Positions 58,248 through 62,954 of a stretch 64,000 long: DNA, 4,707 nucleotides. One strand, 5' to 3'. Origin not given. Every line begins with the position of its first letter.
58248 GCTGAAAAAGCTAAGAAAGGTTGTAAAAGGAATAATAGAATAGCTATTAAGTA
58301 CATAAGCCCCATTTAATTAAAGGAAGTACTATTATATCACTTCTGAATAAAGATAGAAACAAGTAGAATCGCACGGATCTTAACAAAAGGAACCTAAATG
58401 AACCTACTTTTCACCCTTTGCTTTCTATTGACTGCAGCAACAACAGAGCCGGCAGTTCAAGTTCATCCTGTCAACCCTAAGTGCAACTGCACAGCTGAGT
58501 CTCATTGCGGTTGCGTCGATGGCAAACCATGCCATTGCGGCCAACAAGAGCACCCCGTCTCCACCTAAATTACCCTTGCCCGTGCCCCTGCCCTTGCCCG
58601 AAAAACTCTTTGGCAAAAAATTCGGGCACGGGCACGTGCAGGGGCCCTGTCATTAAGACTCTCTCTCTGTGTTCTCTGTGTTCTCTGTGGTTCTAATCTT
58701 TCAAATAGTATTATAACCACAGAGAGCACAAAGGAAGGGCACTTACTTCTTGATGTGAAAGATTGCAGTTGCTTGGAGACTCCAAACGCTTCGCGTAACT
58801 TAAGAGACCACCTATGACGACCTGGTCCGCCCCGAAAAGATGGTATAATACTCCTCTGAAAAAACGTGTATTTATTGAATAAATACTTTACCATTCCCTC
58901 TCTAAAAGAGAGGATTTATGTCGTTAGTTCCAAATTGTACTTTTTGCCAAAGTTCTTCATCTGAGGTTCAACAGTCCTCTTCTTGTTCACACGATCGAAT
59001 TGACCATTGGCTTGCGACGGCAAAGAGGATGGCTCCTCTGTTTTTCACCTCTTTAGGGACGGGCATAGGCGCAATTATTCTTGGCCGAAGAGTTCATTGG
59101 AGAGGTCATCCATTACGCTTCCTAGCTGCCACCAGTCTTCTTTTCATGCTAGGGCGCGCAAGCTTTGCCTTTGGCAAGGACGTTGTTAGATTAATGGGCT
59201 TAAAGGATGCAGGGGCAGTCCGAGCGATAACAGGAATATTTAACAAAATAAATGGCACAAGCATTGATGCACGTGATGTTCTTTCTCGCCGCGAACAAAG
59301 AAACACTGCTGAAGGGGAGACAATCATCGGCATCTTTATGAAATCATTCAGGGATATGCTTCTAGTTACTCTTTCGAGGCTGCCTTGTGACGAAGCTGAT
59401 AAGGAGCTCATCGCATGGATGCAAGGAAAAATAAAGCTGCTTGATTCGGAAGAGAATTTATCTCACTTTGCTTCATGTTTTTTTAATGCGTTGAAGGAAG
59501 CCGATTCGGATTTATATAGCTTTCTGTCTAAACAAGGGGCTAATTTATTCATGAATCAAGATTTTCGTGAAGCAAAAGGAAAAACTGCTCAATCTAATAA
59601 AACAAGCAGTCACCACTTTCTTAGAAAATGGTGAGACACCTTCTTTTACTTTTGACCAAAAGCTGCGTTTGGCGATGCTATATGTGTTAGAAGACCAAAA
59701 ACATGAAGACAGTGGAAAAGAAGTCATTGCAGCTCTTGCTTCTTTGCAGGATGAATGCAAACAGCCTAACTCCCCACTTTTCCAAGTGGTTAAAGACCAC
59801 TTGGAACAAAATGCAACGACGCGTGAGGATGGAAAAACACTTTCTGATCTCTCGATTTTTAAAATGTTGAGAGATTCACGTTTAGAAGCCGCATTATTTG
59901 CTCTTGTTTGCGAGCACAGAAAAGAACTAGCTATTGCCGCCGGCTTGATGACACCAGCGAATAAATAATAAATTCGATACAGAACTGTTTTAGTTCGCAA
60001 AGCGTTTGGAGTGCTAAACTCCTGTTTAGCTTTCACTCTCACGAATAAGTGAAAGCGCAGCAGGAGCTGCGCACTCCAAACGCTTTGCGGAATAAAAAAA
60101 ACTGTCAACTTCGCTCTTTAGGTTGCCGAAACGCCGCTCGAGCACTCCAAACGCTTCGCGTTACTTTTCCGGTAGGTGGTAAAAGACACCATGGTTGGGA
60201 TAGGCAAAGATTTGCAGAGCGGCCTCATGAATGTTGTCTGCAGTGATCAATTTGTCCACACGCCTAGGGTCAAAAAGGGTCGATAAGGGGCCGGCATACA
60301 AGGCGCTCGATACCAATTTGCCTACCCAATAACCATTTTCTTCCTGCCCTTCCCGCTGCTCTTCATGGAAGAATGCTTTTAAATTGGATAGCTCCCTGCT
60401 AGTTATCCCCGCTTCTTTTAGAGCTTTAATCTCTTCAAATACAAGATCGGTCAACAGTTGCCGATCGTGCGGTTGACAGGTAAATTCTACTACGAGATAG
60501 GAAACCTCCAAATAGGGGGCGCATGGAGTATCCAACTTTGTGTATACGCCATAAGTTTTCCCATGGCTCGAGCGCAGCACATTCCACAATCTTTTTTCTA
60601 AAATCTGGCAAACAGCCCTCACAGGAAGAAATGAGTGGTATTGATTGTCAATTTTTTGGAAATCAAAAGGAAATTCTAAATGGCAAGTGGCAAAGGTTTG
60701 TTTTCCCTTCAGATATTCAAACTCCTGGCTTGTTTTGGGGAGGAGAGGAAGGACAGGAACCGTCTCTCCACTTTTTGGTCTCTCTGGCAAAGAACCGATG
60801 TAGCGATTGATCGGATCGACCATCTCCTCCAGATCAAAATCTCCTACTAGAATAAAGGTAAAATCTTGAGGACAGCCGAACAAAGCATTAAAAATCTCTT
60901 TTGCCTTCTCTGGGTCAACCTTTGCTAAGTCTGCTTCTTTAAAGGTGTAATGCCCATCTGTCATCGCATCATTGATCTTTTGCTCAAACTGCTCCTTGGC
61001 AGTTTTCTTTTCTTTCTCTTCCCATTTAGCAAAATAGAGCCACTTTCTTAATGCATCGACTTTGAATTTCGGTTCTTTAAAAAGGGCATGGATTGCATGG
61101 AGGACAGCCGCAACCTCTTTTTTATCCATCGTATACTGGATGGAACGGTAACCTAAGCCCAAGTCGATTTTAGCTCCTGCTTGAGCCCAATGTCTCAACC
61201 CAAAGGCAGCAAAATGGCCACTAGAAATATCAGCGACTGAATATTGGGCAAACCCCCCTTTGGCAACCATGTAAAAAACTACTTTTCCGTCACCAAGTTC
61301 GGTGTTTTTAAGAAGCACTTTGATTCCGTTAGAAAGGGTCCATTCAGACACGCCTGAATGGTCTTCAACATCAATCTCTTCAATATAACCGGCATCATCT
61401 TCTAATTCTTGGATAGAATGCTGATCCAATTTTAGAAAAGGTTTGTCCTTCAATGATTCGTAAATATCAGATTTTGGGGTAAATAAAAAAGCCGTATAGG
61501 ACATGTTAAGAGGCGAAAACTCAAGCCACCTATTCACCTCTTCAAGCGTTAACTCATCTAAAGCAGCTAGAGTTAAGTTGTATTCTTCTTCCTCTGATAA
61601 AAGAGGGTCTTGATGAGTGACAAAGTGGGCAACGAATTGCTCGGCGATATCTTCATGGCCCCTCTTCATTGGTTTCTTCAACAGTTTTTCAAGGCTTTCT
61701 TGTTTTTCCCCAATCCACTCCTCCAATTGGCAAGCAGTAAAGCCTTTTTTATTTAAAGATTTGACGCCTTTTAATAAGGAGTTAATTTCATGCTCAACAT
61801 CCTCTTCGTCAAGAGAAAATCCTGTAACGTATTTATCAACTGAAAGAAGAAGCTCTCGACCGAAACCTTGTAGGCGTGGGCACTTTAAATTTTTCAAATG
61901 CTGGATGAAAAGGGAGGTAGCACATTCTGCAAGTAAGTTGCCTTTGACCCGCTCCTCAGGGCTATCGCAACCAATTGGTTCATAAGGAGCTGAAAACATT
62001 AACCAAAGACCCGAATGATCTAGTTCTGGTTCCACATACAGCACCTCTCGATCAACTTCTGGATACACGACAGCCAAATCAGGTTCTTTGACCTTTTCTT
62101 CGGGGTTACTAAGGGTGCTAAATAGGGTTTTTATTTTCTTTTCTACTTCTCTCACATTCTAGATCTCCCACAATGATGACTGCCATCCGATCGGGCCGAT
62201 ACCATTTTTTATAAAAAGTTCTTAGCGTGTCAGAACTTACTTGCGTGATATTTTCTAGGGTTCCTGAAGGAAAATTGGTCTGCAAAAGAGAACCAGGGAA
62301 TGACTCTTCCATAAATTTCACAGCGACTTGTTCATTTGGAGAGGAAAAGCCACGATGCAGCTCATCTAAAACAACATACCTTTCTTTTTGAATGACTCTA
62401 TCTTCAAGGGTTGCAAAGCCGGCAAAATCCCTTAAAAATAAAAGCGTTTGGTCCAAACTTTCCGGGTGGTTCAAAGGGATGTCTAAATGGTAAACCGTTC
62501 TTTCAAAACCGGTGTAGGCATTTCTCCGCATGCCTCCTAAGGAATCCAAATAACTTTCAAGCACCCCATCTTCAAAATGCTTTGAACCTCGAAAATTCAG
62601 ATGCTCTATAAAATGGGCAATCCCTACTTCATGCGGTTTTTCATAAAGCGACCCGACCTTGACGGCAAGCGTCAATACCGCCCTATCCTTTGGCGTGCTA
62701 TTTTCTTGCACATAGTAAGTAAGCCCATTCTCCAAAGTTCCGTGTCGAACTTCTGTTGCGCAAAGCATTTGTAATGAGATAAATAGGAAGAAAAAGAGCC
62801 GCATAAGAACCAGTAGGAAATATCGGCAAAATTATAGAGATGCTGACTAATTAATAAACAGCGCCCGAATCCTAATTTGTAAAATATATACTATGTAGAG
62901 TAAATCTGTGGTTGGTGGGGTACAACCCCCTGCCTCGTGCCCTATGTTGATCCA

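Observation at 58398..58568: Unannotated 56-aa secreted peptide with three evenly spaced CxC pairs, nested between two M16 peptidase paralogues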

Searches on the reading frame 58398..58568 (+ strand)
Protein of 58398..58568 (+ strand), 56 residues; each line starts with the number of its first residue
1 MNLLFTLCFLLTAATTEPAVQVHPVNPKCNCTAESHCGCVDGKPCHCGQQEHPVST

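Call 5: search_protein_families(library=pfam, proteins=[window:58398-58568:+], max_evalue=0.01)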
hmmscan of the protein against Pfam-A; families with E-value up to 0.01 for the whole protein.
window:58398-58568:+ (56 aa): 0 families

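Call 7: find_homologous_proteins(query=window:58398-58565:+, max_evalue=10)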
Query seq(56 aa): no candidate shares three 5-residue words with the query. No homologue found.
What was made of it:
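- Tried and rejected: A word-index homology search with the single peptide found nothing (call 7).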

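Call 9: find_encoding_contigs(protein=window:58398-58568:+, flank=10000)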
Protein window:58398-58568:+ (56 aa): no gene with exactly this product is on record in the collection.

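Call 23: find_homologous_proteins(query=A1, max_evalue=1)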
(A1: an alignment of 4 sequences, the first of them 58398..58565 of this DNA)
Query A1 (4 sequences) (56 aa, profile of the alignment): 1 proteins with E <= 1 among 10 candidates.
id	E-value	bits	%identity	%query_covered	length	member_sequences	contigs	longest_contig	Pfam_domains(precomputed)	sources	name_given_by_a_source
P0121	1.6e-23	100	65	46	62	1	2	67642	-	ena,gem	-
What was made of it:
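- Tried and rejected: With a four-sequence profile it found only the already known P0121 (call 23).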

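Call 25: find_encoding_contigs(protein=P0121, flank=10000)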
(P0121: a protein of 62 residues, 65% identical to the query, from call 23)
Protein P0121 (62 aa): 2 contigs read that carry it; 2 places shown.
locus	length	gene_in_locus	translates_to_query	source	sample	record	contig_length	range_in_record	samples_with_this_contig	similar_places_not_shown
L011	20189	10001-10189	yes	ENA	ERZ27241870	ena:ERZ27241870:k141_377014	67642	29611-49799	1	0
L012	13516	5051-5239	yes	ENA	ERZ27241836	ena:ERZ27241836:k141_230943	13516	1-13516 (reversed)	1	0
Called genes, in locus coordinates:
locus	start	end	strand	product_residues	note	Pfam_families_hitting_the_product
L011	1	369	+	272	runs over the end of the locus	PF02679:ComA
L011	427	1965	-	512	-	-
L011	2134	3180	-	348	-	PF11924:IAT_beta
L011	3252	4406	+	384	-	PF00535:Glycos_transf_2, PF13428:TPR_14 (faint)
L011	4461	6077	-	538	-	-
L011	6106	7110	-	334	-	PF02668:TauD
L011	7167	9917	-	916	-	PF00675:Peptidase_M16, PF05193:Peptidase_M16_C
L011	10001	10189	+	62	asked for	-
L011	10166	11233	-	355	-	PF14487:DarT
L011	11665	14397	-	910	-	PF00675:Peptidase_M16, PF05193:Peptidase_M16_C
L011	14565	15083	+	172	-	-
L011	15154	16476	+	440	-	PF21579:PabTrmU54_TRAM_dom, PF05958:tRNA_U5-meth_tr, PF03602:Cons_hypoth95, PF13847:Methyltransf_31 (weak)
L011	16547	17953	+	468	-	PF06863:DUF1254, PF06742:DUF1214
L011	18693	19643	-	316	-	-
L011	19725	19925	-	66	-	-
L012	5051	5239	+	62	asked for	-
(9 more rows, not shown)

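Call 26: find_related_loci(query=A1, collection=metagenome_contigs, flank=6000)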
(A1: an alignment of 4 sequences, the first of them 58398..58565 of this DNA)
Query A1 (56 aa) in metagenome_contigs; peptide patterns used: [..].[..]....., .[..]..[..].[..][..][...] (x = any residue, [..] = any of these).
148 stretches matched a pattern; 1 encode a relative of the query (tblastn E <= 1e-3); 1 distinct loci.
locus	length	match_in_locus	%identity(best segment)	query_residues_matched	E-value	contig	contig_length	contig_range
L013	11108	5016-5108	58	26-56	4e-10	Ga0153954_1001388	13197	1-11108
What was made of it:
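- Tried and rejected: The metagenome scan with the profile returned only the already known Ga0153954 contig (call 26).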

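Call 33: search_protein_representatives(protein=window:58398-58565:+)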
Query: 56 residues. Proteins with E-value up to 0.001 (for the whole library): 3; up to 1e-10: 0; up to 1e-30: 0. The best 3 are listed.
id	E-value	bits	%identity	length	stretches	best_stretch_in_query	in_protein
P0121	6.3e-10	54.5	54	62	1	1-52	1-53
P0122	2.9e-05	39.9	51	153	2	15-49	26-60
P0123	8.8e-04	35.2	28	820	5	7-38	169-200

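Call 35: search_protein_families(library=ncbifam, proteins=[window:58398-58565:+, P0121, P0122], max_evalue=10)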
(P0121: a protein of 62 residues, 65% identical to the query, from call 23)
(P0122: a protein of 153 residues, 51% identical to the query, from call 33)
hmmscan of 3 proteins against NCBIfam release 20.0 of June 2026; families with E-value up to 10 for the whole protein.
window:58398-58565:+ (56 aa): 0 families

P0121 (62 aa): 0 families

P0122 (153 aa): 2 families
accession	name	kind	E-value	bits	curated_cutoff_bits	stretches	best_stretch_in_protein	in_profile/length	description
NF009998.0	PRK13468.1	equivalog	0.081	13.2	116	1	7-44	5-42/88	F0F1 ATP synthase subunit C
TIGR03322.1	alt_F1F0_F0_C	exception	1.4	9.6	130.85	1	6-44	3-41/86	alternate F1F0 ATPase, F0 subunit C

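Call 36: search_protein_families(library=pfam, proteins=[window:58398-58565:+, P0121, P0122], max_evalue=10)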
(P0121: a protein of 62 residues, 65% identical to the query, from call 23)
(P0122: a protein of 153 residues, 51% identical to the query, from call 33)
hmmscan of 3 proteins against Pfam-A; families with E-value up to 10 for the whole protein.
window:58398-58565:+ (56 aa): 0 families

P0121 (62 aa): 0 families

P0122 (153 aa): 2 families
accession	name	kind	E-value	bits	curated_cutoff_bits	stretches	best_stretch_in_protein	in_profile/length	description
PF12749.12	Metallothio_Euk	-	0.0094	16.3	22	2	38-59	16-39/59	Eukaryotic metallothionein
PF24377.1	DUF7533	-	0.014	15.9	27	1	10-40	31-61/74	Family of unknown function (DUF7533)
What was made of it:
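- On Bacterial metallothionein SmtA/BmtA (PF02069) and other Pfam metallothionein families: Only the distant homologue P0122 gives a sub-threshold Metallothio_Euk hit (16.3 bits against a 22-bit cut-off) (call 36).
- P0122 gives a sub-threshold hit to Pfam Metallothio_Euk (E = 0.009, below the cut-off; call 36).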

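Call 37: find_encoding_contigs(protein=P0122, flank=8000)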
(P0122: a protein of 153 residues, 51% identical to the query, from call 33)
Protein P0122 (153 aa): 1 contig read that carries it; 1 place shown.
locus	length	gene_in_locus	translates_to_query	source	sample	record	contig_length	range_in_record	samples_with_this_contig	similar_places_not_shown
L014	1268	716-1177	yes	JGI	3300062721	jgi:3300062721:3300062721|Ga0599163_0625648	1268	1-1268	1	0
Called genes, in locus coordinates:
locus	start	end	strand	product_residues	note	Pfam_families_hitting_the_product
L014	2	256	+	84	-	?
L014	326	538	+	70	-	-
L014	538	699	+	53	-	-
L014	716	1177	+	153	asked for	-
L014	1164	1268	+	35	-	?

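Call 51: search_solved_structures(query=A1, max_evalue=10, show_alignments=3)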
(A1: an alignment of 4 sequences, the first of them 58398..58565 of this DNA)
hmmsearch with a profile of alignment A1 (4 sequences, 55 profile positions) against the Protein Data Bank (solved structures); distinct sequences matched with E-value up to 10: 0.
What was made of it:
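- On Bacterial metallothionein SmtA/BmtA (PF02069) and other Pfam metallothionein families: NCBIfam gave none (call 35) and the PDB gave none (call 51).
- Closest known: Bacterial SmtA/BmtA metallothioneins. Different: No PDB metallothionein matches (call 51).
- No metallothionein family in Pfam, NCBIfam or the PDB matches, even at E <= 10 (calls 35, 36, 51).
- Tried and rejected: Pfam, NCBIfam and PDB profile searches at E <= 10 gave no family (calls 35, 36, 51).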

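Call 59: predict_structure(alignment_id=A3)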
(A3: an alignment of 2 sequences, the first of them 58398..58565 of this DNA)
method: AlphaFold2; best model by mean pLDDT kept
length: 56 residues; sequences in the alignment: 2
mean_pLDDT: 56.4   pTM: 0.25
mean pLDDT of the five models: 56.4, 54.9, 52.8, 51.3, 51.0
residues with pLDDT >= 90: 0; 70-90: 6; 50-70: 35; < 50: 15
segments of 3 or more residues with pLDDT < 50: 17-26
pLDDT, mean of each block of 10 residues (from residue 1): 56 49 50 68 65 47
secondary structure, 60 per line:
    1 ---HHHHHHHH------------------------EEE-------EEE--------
elements in order: H4-11 E36-38 E46-48
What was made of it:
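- On Metallothionein (operational definition): The AF2 model is unreliable (pLDDT 56, call 59).
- The AlphaFold model is unreliable, with pLDDT 56 (call 59). The low-confidence AF2 model places short strands at 36-38 and 46-48 (call 59).
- Tried and rejected: AlphaFold2 on a two-sequence alignment gave pLDDT 56, so I ran no fold search (call 59).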

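Call 70: find_related_loci(query=P0122, collection=viral_contigs, flank=5000)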
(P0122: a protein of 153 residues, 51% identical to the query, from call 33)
Query P0122 (153 aa) in viral_contigs; peptide patterns used: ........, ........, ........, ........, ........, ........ (x = any residue, [..] = any of these).
21 stretches matched a pattern, but none encodes a relative of the query by tblastn (E <= 1e-3).

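Call 71: find_related_loci(query=A1, collection=viral_contigs, flank=5000)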
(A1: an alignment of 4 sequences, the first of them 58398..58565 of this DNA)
Query A1 (56 aa) in viral_contigs; peptide patterns used: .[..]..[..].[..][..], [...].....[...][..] (x = any residue, [..] = any of these).
26 stretches matched a pattern, but none encodes a relative of the query by tblastn (E <= 1e-3).
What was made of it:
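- Tried and rejected: Two viral-contig scans were empty (calls 70, 71).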

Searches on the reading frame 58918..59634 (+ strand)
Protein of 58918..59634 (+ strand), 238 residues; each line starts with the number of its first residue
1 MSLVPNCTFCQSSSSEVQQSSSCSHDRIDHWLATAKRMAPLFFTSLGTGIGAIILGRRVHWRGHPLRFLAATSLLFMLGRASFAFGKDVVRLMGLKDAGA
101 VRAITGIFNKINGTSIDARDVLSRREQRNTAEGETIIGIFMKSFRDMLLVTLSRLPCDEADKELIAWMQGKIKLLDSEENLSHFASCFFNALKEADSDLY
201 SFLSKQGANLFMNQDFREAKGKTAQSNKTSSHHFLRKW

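Call 5: search_protein_families(library=pfam, proteins=[window:58918-59634:+], max_evalue=0.01)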
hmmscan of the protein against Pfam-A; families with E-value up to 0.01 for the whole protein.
window:58918-59634:+ (238 aa): 0 families

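Call 10: find_encoding_contigs(protein=window:58918-59634:+, flank=10000)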
Protein window:58918-59634:+ (238 aa): no gene with exactly this product is on record in the collection.

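Call 55: search_protein_families(library=ncbifam, proteins=[window:58918-59634:+], max_evalue=0.01)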
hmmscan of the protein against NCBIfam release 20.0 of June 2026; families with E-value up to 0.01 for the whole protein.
window:58918-59634:+ (238 aa): 0 families

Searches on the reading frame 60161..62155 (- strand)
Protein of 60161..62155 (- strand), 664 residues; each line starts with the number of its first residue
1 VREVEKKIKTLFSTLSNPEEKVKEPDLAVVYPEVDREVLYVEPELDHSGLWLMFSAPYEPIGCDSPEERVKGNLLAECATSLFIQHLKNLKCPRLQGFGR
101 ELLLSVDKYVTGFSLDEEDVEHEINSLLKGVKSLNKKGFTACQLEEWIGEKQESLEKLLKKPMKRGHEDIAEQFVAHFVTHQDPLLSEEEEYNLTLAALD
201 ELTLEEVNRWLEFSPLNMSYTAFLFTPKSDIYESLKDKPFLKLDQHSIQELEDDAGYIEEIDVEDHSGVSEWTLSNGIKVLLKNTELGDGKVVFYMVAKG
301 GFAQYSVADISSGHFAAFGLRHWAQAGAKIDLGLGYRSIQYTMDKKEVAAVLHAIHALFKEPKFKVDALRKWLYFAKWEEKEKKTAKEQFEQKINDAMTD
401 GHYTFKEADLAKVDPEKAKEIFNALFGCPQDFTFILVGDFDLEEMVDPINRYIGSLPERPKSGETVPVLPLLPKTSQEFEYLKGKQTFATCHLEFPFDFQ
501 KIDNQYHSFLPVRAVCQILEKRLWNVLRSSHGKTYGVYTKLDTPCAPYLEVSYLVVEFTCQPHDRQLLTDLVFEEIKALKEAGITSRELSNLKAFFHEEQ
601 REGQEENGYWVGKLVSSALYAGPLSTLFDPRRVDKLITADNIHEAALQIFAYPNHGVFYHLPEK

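Call 5: search_protein_families(library=pfam, proteins=[window:60161-62155:-], max_evalue=0.01)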
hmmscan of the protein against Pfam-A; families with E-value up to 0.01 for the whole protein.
window:60161-62155:- (664 aa): 1 family
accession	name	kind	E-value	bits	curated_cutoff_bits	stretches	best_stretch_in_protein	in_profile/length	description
PF05193.26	Peptidase_M16_C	-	8.4e-20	71.8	23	1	429-594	17-179/181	Peptidase M16 inactive domain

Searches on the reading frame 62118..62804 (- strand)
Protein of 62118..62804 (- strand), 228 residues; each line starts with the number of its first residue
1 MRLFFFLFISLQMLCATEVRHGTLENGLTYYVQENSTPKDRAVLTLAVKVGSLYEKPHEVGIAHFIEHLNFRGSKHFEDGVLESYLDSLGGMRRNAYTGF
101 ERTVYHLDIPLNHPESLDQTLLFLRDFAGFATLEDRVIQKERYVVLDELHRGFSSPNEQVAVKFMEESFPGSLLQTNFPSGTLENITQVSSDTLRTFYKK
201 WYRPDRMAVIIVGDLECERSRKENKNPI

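Call 5: search_protein_families(library=pfam, proteins=[window:62118-62804:-], max_evalue=0.01)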
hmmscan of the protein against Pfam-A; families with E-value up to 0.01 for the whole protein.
window:62118-62804:- (228 aa): 2 families
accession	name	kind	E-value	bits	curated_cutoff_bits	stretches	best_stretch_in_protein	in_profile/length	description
PF00675.25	Peptidase_M16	-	2.1e-23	83.3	22.3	1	32-156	3-123/149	Insulinase (Peptidase family M16)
PF05193.26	Peptidase_M16_C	-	6e-07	30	23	1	189-216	2-29/181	Peptidase M16 inactive domain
